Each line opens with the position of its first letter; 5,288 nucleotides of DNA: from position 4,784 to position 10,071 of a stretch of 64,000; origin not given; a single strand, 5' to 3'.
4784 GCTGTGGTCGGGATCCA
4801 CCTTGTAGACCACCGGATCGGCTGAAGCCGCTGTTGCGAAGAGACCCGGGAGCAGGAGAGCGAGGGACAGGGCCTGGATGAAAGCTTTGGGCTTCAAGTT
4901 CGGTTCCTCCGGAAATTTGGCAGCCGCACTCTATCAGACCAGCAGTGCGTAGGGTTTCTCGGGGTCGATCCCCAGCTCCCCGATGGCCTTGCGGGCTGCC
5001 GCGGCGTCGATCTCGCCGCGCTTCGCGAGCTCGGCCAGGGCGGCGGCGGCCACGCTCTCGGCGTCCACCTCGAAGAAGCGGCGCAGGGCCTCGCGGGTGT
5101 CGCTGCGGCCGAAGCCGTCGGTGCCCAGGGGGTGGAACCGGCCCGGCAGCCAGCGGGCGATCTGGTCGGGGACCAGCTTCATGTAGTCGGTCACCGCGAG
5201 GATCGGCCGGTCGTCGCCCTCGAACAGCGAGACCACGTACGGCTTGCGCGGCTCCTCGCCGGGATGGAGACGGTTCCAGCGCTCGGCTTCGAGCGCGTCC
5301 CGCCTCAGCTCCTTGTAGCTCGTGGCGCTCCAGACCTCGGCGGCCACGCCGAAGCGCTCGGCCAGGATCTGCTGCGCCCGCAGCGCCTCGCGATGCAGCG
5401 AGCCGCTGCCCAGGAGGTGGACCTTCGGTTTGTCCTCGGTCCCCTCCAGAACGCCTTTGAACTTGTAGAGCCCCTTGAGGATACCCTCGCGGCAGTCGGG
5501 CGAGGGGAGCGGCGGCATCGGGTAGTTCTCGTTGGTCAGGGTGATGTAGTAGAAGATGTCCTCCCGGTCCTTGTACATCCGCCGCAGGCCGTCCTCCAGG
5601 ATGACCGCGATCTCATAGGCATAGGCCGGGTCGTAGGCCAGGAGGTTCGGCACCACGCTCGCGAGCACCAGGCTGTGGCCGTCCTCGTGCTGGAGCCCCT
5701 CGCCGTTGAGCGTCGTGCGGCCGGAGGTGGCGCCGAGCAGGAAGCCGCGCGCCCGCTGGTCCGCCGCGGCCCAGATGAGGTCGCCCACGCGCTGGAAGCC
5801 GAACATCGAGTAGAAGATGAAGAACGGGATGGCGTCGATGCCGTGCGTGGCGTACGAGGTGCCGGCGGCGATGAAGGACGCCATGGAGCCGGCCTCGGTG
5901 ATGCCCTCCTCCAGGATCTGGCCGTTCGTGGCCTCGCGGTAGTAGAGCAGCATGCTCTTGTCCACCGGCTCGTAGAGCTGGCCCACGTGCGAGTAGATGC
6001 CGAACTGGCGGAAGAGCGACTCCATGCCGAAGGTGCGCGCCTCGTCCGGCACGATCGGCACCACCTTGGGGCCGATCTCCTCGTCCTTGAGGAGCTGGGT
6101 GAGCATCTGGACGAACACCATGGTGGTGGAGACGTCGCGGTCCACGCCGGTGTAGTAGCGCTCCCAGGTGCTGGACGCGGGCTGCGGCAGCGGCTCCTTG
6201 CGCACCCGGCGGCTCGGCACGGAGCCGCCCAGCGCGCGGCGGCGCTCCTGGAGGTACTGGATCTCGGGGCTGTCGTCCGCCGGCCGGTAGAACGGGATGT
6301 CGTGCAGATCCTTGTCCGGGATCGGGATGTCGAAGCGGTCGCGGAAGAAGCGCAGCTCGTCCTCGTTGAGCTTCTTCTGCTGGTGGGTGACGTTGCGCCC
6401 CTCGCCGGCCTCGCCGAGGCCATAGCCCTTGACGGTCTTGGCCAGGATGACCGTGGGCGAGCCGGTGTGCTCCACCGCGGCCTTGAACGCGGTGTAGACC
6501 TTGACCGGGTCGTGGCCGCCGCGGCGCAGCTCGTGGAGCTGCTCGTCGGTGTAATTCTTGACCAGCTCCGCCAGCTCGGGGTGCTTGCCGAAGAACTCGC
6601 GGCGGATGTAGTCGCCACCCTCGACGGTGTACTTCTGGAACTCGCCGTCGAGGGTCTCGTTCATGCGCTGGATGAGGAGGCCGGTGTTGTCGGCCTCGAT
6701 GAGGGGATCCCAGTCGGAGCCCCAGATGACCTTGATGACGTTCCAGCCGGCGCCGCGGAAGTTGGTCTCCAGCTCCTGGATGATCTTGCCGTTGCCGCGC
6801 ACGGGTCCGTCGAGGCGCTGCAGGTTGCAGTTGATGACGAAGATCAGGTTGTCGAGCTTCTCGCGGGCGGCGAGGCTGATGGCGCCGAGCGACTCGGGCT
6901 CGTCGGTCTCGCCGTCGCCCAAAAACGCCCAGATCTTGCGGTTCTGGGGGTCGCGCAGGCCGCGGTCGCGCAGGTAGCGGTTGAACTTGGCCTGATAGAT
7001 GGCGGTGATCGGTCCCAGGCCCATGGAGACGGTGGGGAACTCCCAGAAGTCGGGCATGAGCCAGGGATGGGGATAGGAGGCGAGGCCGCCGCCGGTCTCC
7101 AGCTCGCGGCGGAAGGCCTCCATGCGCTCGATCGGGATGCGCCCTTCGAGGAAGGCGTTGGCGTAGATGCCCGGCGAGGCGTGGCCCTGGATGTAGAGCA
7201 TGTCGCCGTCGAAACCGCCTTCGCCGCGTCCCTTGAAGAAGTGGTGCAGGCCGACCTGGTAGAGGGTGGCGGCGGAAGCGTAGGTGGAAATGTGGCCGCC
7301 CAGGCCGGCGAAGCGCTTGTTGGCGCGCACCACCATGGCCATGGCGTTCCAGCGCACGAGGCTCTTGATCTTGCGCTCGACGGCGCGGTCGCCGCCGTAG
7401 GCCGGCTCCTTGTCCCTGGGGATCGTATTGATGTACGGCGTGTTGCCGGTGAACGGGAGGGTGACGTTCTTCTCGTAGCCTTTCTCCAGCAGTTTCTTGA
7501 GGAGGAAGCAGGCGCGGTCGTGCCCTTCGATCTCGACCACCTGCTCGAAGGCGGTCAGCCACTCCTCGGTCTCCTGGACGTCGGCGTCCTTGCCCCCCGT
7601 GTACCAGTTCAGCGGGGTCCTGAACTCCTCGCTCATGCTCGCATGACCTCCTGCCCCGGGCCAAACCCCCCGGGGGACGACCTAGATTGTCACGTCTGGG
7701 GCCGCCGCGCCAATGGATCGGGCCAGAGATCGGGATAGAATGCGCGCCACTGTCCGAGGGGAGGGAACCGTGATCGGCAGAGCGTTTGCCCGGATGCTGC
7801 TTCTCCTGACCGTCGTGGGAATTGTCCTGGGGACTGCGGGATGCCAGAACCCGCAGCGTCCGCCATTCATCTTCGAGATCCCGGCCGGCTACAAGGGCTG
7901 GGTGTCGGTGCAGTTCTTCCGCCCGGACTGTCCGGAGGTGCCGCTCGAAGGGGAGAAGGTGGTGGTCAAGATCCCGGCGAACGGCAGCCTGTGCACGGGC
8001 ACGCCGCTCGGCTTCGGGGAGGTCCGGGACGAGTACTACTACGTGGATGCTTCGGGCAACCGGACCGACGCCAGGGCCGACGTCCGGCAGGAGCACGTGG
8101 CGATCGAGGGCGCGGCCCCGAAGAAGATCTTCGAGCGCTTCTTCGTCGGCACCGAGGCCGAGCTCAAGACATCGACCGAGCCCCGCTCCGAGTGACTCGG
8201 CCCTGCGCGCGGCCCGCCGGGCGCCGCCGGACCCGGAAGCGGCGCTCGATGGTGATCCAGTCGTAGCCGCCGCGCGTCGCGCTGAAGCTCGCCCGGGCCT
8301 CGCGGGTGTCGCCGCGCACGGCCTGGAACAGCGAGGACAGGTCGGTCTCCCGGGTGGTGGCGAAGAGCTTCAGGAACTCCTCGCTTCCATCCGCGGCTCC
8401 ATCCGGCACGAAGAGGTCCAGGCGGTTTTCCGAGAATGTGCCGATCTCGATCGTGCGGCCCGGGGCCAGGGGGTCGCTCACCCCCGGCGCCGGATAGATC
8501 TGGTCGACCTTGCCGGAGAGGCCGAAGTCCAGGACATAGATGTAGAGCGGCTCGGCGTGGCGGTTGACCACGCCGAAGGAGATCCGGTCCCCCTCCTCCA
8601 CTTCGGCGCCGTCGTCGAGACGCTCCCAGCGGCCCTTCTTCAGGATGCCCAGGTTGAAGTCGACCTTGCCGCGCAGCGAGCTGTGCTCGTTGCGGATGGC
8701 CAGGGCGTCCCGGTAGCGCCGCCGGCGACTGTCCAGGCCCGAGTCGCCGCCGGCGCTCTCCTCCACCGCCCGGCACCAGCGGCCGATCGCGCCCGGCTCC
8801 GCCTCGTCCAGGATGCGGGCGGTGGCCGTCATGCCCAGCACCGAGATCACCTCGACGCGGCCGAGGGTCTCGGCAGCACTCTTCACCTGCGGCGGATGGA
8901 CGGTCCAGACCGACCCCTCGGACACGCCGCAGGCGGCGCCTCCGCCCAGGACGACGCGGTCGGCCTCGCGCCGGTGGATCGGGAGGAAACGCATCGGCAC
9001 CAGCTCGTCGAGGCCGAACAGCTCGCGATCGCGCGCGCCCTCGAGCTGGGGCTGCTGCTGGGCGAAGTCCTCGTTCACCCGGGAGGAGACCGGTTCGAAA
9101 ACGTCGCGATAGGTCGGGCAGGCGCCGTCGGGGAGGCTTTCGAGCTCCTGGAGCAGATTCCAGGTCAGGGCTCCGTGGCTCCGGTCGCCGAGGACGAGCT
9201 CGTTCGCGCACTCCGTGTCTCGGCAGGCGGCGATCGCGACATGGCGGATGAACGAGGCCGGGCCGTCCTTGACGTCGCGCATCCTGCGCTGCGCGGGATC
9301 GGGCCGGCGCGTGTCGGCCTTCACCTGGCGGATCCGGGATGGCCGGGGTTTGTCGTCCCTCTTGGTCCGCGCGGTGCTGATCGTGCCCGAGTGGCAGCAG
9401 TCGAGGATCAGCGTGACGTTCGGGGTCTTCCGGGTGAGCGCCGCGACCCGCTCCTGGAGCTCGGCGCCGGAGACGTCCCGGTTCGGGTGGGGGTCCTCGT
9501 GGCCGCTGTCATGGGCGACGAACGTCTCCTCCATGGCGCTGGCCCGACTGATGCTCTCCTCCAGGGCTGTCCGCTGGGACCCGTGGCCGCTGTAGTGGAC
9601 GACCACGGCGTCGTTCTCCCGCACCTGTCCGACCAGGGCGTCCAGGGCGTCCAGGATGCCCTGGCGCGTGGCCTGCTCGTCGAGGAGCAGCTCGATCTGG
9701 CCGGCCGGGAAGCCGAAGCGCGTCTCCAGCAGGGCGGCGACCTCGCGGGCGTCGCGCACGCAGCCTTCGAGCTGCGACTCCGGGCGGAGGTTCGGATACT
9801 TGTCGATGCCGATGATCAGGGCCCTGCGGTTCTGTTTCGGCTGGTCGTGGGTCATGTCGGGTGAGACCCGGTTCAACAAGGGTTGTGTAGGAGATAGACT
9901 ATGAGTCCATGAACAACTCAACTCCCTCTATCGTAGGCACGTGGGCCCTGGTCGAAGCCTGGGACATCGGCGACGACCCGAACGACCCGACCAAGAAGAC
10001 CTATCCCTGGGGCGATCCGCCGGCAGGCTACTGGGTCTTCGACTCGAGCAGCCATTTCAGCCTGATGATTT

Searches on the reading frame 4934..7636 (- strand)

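Call 6: search_protein_families(library=pfam, proteins=[window:4934-7636:-], max_evalue=0.01)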
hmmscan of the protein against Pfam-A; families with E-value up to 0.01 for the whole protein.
window:4934-7636:- (900 aa): 4 families
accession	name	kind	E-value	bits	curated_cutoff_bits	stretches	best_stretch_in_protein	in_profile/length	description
PF17831.6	PDH_E1_M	-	3.1e-96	321.6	23.2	1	499-708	20-229/229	Pyruvate dehydrogenase E1 component middle domain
PF22613.1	Transketolase_C_1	-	1.5e-19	70.7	27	1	729-858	4-113/113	Transketolase-like TK C-terminal domain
PF00456.26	Transketolase_N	-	5.7e-15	55.6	22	1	116-312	29-222/334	Transketolase, thiamine diphosphate binding domain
PF02780.25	Transketolase_C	-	0.00018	21.9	25.9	1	734-785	7-59/124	Transketolase, C-terminal domain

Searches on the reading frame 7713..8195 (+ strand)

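Call 6: search_protein_families(library=pfam, proteins=[window:7713-8195:+], max_evalue=0.01)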
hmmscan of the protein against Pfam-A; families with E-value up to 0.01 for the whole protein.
window:7713-8195:+ (160 aa): 1 family
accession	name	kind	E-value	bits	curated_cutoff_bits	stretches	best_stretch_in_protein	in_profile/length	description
PF20862.2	DUF6843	-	2.1e-17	63.5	27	1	53-121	6-74/110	Family of unknown function (DUF6843)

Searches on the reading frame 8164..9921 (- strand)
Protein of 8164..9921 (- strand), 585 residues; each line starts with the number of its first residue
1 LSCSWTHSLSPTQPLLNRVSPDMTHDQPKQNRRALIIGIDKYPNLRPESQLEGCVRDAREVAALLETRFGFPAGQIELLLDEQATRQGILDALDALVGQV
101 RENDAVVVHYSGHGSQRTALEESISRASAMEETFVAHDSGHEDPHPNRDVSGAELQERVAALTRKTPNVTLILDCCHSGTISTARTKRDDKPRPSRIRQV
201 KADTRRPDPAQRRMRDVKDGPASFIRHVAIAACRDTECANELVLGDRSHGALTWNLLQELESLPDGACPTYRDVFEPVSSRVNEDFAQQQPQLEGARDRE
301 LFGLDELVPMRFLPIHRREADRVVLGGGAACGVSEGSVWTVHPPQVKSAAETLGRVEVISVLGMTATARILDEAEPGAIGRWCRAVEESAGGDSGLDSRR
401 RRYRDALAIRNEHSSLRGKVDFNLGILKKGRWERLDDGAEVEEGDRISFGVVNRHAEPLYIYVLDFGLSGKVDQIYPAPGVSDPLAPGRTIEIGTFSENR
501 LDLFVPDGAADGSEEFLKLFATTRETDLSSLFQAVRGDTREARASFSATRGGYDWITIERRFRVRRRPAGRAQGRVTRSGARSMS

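Call 6: search_protein_families(library=pfam, proteins=[window:8164-9921:-], max_evalue=0.01)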
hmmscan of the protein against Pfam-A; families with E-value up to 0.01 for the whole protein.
window:8164-9921:- (585 aa): 2 families
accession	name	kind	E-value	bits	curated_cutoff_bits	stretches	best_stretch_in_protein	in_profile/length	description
PF00656.27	Peptidase_C14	-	4.1e-26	92.5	21.4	1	32-295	2-225/233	Caspase domain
PF14326.11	DUF4384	-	0.0023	18.4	27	1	441-497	2-58/81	Domain of unknown function (DUF4384)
